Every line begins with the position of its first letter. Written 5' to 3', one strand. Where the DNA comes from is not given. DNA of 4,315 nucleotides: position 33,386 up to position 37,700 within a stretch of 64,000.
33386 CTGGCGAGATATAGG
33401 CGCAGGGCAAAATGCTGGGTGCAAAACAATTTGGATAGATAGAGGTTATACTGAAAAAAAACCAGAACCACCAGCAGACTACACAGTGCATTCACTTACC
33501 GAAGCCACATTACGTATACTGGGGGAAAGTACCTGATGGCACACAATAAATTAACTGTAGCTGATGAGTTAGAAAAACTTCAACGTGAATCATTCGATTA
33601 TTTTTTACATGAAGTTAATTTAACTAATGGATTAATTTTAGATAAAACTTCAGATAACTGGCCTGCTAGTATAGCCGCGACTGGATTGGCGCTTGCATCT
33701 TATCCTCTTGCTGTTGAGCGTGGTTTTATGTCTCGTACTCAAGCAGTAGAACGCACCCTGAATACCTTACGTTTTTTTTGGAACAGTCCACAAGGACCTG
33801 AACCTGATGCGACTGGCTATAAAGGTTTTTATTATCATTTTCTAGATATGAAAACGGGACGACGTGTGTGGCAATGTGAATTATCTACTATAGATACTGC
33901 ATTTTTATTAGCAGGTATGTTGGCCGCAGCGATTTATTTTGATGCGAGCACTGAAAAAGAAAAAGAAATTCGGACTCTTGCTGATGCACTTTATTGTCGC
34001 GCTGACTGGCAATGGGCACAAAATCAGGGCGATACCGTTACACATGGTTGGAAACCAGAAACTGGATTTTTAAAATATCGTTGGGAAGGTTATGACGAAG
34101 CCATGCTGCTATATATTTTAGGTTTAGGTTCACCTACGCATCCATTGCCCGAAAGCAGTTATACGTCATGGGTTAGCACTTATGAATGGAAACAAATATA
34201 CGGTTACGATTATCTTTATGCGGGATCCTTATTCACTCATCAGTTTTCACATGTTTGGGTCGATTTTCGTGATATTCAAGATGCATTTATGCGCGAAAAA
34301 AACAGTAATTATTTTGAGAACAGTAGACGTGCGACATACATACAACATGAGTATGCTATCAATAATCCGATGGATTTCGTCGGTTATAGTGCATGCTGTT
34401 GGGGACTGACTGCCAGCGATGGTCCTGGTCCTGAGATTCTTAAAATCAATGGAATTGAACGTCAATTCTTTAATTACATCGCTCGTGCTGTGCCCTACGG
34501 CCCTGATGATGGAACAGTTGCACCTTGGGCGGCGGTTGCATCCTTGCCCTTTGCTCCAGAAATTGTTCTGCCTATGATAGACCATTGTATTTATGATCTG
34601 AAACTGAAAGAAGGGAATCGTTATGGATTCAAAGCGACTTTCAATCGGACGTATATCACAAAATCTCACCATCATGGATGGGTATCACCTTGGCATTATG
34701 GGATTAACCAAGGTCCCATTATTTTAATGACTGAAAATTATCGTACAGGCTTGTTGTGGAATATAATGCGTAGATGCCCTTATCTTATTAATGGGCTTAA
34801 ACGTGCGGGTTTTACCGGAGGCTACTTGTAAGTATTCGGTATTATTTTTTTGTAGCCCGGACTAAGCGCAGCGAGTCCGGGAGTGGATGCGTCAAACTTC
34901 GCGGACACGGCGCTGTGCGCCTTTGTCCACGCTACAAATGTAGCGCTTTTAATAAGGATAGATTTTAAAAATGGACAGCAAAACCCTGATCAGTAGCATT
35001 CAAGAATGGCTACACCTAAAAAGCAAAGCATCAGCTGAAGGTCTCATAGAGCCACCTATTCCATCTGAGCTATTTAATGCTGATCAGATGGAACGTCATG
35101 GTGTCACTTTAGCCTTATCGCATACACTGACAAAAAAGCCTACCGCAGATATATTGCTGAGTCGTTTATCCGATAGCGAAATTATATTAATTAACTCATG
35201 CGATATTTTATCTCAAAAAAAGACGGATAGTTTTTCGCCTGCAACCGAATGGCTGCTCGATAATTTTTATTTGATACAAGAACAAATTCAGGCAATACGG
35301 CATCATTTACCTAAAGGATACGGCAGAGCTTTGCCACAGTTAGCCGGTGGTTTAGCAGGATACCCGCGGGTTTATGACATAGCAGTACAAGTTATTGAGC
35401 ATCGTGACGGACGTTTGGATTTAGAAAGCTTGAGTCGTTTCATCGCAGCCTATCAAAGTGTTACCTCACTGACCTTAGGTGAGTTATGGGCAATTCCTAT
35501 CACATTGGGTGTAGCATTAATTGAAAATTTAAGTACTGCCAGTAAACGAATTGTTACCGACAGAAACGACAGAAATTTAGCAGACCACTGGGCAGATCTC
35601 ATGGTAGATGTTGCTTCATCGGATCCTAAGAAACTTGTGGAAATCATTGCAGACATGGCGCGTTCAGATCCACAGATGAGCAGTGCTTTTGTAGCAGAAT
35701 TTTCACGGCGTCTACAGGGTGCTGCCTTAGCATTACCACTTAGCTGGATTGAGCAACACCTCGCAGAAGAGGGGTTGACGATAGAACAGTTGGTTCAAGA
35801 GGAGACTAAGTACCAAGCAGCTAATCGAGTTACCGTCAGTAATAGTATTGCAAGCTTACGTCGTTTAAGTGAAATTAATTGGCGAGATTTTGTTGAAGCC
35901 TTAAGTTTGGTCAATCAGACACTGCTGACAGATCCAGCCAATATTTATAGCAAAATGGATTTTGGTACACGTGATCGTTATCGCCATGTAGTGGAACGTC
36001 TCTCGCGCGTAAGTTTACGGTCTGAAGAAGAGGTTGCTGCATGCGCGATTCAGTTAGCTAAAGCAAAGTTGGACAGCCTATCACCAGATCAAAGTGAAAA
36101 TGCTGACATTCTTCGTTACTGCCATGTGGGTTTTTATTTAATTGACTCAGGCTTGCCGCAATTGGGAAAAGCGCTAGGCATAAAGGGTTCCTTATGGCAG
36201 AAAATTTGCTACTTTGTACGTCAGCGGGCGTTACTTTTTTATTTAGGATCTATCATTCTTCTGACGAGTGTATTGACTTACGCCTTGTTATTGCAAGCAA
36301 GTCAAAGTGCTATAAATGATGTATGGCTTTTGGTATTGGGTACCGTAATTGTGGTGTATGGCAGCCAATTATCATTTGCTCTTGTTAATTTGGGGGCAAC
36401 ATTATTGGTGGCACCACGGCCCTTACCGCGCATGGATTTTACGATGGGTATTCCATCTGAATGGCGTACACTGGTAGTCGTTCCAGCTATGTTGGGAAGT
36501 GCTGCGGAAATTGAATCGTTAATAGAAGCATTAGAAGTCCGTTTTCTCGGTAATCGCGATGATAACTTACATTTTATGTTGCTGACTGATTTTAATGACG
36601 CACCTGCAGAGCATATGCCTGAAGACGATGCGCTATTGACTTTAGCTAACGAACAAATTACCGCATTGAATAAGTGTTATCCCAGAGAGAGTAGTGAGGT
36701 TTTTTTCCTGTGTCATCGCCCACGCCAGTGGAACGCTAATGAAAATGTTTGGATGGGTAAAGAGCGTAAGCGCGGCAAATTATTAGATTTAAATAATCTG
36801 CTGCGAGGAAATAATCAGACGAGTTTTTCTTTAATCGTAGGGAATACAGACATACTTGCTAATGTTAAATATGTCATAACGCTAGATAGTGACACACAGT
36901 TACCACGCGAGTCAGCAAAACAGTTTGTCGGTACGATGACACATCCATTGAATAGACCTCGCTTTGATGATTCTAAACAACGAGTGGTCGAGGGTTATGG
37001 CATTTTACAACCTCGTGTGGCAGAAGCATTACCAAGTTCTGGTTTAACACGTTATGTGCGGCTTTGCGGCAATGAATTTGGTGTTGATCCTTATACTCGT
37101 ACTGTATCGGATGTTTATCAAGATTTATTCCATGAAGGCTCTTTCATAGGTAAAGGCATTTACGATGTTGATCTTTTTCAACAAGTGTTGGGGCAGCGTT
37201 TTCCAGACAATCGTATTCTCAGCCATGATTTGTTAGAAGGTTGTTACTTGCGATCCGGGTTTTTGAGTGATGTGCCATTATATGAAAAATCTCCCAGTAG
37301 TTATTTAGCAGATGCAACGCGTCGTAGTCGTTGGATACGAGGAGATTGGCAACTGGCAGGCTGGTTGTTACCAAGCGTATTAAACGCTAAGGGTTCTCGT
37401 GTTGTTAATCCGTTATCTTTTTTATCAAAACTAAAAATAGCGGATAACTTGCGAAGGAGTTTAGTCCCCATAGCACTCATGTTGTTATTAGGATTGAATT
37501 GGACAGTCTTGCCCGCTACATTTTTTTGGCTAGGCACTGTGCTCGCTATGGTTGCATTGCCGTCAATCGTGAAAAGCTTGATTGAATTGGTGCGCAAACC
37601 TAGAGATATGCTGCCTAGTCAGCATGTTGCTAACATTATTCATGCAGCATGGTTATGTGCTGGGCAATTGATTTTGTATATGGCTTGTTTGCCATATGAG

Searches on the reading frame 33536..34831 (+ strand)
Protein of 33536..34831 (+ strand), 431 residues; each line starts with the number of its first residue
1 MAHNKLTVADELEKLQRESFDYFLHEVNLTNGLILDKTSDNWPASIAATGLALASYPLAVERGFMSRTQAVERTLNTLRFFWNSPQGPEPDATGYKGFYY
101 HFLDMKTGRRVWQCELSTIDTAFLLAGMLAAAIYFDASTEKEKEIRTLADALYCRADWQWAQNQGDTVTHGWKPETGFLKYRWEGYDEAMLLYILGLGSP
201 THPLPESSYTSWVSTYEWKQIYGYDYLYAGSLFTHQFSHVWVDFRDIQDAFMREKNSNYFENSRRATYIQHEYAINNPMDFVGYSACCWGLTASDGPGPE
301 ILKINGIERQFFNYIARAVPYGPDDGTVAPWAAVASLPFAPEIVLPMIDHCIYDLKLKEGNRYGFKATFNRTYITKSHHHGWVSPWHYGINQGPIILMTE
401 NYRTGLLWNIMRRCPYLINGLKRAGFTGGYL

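Call 3: search_protein_families(library=pfam, proteins=[window:33536-34831:+])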
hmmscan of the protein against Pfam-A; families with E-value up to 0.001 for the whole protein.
window:33536-34831:+ (431 aa): 1 family
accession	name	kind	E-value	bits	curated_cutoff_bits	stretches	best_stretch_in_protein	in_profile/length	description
PF10091.15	Glycoamylase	-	2e-84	283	27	1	180-415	1-221/221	Putative glucoamylase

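Call 4: search_protein_families(library=ncbifam, proteins=[window:33536-34831:+])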
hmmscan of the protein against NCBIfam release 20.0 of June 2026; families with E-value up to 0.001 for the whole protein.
window:33536-34831:+ (431 aa): 0 families

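Call 13: find_encoding_contigs(protein=window:33536-34831:+, flank=10000, max_places=4)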
Protein window:33536-34831:+ (431 aa): 1 contig read that carries it; 1 place shown.
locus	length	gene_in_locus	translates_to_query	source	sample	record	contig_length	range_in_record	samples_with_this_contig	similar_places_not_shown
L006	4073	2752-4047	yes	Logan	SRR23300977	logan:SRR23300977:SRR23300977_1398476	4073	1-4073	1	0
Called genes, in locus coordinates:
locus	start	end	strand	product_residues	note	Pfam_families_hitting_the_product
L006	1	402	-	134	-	?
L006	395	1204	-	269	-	PF00005:ABC_tran, PF02463:SMC_N (faint), PF13175:AAA_15 (faint), PF13304:AAA_21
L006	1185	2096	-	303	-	PF01297:ZnuA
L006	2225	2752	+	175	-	PF00702:Hydrolase, PF13419:HAD_2, PF13242:Hydrolase_like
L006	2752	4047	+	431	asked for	PF10091:Glycoamylase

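Call 31: search_solved_structures(query=window:33536-34831:+, max_evalue=0.001, show_alignments=1)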
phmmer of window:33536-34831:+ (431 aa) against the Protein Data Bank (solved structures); distinct sequences matched with E-value up to 0.001: 7.
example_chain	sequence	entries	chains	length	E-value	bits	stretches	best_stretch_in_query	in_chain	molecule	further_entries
8xul_A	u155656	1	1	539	3.3e-121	408.2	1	14-431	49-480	XCC2207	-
4gl3_A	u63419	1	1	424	2.6e-56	194.3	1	10-431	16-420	putative glucoamylase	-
3eu8_A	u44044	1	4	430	5.8e-44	153.6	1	11-427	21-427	putative glucoamylase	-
5z06_A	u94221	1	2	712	3.3e-42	147.8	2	231-423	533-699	BDI_3064 protein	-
5gzh_A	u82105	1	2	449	1e-40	142.9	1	17-431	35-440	Endo-beta-1,2-glucanase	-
5gzk_A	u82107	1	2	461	1.1e-40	142.8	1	17-431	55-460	Uncharacterized protein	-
4qt9_A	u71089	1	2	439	6.3e-38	133.7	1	13-427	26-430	putative glucoamylase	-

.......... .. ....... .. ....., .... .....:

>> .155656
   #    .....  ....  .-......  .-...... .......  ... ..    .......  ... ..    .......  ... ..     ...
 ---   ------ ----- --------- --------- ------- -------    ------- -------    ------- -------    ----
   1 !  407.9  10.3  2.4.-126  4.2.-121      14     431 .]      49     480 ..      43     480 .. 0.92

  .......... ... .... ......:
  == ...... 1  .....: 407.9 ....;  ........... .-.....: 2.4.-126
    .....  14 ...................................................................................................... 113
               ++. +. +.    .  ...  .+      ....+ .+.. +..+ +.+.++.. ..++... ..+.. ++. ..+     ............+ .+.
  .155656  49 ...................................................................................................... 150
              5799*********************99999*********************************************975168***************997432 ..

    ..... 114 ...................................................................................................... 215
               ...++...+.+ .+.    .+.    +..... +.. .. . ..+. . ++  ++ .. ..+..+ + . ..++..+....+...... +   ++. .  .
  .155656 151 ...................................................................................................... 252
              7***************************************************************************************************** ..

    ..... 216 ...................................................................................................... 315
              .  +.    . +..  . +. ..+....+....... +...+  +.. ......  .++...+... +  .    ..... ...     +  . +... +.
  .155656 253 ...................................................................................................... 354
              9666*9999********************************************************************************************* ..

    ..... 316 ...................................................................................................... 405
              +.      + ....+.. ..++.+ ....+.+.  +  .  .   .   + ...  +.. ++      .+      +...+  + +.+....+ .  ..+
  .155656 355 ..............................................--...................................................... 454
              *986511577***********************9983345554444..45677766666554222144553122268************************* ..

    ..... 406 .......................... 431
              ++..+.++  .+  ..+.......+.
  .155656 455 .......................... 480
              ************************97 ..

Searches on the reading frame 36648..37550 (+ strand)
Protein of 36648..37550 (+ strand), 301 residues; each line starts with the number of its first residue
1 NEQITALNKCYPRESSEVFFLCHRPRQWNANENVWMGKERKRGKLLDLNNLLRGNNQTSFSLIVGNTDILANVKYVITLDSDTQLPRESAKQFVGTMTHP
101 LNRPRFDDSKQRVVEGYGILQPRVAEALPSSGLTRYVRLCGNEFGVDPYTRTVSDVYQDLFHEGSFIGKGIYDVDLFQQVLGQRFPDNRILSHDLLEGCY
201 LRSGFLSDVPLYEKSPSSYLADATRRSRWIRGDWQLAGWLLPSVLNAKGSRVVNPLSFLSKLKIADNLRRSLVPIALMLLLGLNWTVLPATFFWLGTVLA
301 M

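Call 51: search_solved_structures(query=window:36648-37550:+, max_evalue=1e-10, show_alignments=2)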
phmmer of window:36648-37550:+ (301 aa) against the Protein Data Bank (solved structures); distinct sequences matched with E-value up to 1e-10: 2.
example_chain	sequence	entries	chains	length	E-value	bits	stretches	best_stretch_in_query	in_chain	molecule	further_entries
8rf9_A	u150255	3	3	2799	5.2e-74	252.5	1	3-288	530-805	Cyclic beta 1-2 glucan synthetase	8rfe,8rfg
8rf0_A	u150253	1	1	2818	5.3e-74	252.5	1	3-288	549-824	Cyclic beta-(1,2)-glucan synthase NdvB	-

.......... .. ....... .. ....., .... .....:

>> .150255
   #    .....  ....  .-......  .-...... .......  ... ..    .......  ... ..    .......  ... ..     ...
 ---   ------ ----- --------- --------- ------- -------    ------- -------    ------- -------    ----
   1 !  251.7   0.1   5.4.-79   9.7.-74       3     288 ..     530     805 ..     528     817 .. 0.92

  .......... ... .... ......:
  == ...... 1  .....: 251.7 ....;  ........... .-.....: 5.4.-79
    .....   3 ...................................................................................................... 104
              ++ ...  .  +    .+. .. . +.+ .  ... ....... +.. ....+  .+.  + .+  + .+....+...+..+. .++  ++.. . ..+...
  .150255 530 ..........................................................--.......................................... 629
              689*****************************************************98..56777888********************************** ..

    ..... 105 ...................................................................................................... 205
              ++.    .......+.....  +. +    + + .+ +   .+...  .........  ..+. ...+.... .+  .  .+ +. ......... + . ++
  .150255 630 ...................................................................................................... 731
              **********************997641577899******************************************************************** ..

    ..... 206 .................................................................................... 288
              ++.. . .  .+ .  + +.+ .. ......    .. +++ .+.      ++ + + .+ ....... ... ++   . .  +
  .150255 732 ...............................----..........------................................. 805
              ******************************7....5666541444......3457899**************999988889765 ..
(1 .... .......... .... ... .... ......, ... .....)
